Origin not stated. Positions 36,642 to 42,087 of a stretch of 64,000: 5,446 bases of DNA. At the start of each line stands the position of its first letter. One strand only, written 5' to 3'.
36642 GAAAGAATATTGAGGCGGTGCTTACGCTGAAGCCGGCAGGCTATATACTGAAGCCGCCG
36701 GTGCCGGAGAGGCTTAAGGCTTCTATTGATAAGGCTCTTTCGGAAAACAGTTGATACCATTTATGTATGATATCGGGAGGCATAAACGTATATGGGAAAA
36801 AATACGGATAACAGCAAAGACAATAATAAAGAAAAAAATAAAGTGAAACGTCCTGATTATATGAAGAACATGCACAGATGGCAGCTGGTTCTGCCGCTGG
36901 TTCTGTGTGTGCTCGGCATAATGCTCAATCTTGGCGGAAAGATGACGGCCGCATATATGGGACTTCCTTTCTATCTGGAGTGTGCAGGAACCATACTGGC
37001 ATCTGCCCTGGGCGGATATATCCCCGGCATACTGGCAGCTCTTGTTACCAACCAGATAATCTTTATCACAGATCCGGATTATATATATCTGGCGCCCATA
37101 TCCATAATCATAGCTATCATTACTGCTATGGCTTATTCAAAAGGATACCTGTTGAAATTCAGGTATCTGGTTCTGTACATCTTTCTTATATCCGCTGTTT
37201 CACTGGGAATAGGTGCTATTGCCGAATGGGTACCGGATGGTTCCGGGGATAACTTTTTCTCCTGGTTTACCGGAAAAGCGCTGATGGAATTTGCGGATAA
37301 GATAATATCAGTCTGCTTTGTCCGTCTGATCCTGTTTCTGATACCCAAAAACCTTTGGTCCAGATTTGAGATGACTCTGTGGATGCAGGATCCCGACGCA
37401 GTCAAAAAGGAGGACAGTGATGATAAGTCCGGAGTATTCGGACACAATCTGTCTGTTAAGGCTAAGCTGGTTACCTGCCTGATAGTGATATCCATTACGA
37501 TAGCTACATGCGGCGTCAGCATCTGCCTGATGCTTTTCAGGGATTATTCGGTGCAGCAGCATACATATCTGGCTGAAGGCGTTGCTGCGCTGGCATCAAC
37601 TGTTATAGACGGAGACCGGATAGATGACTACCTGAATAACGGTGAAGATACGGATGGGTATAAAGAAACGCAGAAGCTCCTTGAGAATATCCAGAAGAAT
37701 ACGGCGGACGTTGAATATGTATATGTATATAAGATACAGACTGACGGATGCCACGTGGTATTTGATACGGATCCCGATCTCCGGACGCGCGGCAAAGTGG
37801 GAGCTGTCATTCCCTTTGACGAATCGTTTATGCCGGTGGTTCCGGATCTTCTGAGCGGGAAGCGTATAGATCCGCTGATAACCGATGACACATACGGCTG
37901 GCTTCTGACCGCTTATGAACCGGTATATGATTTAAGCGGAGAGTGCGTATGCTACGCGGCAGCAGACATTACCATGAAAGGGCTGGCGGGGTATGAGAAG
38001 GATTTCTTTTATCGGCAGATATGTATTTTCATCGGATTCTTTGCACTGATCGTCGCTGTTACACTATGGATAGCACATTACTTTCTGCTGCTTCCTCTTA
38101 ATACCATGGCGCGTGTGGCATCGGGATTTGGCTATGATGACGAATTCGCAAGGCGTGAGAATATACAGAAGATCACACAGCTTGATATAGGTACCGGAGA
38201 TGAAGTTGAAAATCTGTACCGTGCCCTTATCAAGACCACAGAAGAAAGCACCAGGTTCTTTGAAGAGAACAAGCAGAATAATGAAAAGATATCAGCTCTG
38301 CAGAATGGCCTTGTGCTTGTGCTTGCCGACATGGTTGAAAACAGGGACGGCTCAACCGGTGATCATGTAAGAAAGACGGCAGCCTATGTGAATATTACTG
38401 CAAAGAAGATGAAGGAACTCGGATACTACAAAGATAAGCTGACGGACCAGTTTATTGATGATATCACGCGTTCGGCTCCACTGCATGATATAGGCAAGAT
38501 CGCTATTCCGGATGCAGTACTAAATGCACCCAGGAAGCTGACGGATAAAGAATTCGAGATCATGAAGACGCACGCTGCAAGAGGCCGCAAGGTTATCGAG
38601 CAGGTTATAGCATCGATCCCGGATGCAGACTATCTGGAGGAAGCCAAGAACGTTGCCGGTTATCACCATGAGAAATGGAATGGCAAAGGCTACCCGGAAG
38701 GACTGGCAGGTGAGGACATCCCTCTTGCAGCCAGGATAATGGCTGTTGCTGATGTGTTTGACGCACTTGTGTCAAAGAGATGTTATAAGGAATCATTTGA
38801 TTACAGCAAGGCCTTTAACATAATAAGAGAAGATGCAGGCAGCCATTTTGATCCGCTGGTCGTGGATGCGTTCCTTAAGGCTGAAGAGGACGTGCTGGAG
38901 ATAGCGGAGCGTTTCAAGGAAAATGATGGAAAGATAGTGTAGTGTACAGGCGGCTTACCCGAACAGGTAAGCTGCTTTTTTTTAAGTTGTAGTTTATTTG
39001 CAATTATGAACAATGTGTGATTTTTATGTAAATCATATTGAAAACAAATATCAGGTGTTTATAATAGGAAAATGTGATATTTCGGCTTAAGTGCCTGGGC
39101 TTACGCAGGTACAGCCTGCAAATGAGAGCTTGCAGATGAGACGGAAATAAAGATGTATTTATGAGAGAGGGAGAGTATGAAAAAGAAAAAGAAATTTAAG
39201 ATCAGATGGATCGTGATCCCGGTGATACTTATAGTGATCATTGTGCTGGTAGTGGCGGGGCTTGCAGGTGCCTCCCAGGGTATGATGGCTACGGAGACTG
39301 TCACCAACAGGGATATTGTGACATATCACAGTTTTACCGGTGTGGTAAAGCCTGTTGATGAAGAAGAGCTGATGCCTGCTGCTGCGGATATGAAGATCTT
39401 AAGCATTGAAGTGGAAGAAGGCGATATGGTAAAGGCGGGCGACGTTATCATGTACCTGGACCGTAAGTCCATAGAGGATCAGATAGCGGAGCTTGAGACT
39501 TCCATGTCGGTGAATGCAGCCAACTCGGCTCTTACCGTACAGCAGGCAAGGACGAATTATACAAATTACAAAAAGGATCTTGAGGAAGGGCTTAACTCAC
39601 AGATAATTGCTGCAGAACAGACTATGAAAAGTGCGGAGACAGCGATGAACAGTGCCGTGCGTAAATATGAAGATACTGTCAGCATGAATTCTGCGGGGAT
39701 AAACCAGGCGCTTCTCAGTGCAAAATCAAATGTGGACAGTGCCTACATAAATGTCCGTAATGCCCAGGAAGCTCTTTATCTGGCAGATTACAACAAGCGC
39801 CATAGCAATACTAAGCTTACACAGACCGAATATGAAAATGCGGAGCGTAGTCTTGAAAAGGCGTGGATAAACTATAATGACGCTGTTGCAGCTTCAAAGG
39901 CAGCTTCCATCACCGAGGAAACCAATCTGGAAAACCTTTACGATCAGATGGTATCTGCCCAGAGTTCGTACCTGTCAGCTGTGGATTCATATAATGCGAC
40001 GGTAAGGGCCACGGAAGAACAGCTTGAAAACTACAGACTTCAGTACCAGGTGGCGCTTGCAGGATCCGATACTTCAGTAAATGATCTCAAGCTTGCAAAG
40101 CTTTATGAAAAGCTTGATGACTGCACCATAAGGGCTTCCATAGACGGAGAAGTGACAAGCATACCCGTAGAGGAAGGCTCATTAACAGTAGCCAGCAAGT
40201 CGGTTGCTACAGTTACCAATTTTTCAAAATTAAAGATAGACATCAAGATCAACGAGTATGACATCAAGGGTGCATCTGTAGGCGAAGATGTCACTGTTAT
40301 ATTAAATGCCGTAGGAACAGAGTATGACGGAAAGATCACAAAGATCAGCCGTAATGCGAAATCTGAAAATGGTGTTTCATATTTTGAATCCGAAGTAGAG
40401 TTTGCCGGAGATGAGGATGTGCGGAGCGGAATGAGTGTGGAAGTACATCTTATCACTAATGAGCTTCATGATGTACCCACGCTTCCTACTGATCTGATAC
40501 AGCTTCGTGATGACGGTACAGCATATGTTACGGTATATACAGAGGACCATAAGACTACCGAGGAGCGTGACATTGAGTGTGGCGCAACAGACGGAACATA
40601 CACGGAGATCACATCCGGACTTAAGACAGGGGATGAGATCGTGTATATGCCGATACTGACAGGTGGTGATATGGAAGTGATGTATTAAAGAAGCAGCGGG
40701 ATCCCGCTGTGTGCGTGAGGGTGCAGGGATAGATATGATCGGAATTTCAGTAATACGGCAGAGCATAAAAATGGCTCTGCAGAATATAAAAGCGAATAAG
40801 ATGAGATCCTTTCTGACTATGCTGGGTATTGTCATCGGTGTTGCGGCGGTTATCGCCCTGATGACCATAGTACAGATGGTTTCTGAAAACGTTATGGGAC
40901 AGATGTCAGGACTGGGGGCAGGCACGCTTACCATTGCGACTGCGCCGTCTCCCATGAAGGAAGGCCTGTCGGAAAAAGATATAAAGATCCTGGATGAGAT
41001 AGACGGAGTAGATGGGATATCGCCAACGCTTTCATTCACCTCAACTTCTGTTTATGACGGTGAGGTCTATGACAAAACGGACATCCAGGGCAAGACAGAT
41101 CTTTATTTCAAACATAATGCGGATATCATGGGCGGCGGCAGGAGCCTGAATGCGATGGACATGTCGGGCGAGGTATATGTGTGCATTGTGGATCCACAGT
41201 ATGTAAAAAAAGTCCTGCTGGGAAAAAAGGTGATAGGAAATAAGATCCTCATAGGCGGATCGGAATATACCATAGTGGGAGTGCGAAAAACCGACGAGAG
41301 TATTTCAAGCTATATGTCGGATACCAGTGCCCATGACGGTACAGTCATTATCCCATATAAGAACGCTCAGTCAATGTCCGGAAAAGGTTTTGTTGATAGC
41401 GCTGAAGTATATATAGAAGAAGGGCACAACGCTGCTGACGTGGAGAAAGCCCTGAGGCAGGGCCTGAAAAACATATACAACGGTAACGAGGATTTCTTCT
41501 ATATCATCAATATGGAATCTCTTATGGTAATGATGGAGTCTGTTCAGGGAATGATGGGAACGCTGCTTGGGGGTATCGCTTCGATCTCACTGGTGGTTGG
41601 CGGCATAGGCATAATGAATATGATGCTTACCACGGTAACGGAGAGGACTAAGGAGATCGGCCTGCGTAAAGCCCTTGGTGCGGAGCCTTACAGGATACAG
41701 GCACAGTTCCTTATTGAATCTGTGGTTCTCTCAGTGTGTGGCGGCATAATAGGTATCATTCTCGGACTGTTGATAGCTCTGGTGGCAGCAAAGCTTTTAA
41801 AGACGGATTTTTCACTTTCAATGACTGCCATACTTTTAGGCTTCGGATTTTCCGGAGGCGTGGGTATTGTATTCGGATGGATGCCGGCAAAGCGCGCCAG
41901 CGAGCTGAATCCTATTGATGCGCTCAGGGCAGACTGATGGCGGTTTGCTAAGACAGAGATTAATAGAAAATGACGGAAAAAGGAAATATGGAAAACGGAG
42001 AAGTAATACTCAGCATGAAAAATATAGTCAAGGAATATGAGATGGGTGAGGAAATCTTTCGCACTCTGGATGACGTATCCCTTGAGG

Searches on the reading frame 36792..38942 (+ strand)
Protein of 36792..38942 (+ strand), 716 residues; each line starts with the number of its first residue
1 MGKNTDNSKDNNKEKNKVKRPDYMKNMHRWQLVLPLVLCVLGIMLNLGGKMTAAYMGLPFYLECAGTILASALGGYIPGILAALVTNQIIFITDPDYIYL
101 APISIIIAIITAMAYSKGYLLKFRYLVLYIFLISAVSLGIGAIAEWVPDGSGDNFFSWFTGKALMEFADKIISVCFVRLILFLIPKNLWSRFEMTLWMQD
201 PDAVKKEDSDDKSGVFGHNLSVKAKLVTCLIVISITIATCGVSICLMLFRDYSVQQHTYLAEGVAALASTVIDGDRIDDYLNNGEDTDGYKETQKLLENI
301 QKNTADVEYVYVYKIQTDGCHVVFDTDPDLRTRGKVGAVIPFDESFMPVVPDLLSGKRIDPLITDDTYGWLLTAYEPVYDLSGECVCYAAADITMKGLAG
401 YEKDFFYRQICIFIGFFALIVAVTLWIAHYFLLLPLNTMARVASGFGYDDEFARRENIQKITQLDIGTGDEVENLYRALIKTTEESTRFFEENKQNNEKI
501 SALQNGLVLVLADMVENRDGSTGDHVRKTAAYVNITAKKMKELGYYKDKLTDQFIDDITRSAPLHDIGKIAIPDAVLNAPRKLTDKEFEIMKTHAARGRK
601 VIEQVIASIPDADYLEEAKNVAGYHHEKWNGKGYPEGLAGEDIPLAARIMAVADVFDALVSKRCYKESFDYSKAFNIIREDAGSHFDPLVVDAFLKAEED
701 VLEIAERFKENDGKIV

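Call 6: search_protein_families(library=pfam, proteins=[window:36792-38942:+], max_evalue=0.01)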
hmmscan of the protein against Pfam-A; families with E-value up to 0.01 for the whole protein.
window:36792-38942:+ (716 aa): 2 families
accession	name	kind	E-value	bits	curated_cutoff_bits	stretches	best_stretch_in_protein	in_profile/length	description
PF13487.12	HD_5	-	2.2e-35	122.3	27.2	1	511-689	3-169/170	HD domain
PF01966.28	HD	-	1.2e-17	64.7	22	1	523-658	2-115/116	HD domain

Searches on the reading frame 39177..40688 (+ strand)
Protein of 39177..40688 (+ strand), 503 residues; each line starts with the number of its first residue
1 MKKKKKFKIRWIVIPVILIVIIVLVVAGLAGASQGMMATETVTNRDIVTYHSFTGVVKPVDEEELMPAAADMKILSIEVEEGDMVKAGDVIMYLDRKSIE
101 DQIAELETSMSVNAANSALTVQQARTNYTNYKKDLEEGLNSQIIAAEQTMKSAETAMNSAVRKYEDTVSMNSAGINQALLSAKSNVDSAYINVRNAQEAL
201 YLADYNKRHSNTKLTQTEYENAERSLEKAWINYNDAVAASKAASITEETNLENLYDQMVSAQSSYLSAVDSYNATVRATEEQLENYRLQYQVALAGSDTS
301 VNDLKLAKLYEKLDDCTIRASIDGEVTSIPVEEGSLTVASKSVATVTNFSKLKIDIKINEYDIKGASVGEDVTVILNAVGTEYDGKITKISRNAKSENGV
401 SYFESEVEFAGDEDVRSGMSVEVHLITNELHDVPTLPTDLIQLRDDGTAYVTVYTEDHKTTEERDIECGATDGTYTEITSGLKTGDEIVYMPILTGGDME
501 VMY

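Call 32: search_protein_families(library=pfam, proteins=[window:39177-40688:+], max_evalue=0.0001)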
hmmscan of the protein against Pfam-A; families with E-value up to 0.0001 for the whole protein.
window:39177-40688:+ (503 aa): 3 families
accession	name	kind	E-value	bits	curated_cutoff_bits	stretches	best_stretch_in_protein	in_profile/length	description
PF13437.12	HlyD_3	-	5.4e-16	59.7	22.2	1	317-408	1-94/106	HlyD family secretion protein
PF16576.10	HlyD_D23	-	5.9e-11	42.5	30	1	241-394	38-188/214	Barrel-sandwich domain of CusB or HlyD membrane-fusion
PF13533.13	Biotin_lipoyl_2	-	7.3e-10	38.9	29.8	1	73-95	10-32/32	Biotin-lipoyl like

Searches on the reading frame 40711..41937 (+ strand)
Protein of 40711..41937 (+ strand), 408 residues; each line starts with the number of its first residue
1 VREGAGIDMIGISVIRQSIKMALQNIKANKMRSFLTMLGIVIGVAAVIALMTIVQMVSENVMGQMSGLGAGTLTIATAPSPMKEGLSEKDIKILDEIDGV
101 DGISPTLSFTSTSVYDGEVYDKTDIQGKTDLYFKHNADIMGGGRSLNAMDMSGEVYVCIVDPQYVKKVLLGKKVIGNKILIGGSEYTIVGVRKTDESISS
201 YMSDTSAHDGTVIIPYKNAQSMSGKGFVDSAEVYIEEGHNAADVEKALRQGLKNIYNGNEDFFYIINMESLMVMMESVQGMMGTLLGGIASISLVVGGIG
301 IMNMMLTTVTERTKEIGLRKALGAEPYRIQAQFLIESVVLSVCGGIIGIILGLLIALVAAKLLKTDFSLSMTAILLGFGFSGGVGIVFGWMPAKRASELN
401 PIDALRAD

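Call 32: search_protein_families(library=pfam, proteins=[window:40711-41937:+], max_evalue=0.0001)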
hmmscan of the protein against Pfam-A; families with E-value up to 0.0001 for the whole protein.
window:40711-41937:+ (408 aa): 2 families
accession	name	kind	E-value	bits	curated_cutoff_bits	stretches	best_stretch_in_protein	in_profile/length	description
PF12704.14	MacB_PCD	-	1.9e-30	107.2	27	1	33-250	1-206/207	MacB-like periplasmic core domain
PF02687.27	FtsX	-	1.3e-18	67.6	25.5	1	289-401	3-120/120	FtsX-like permease C-terminal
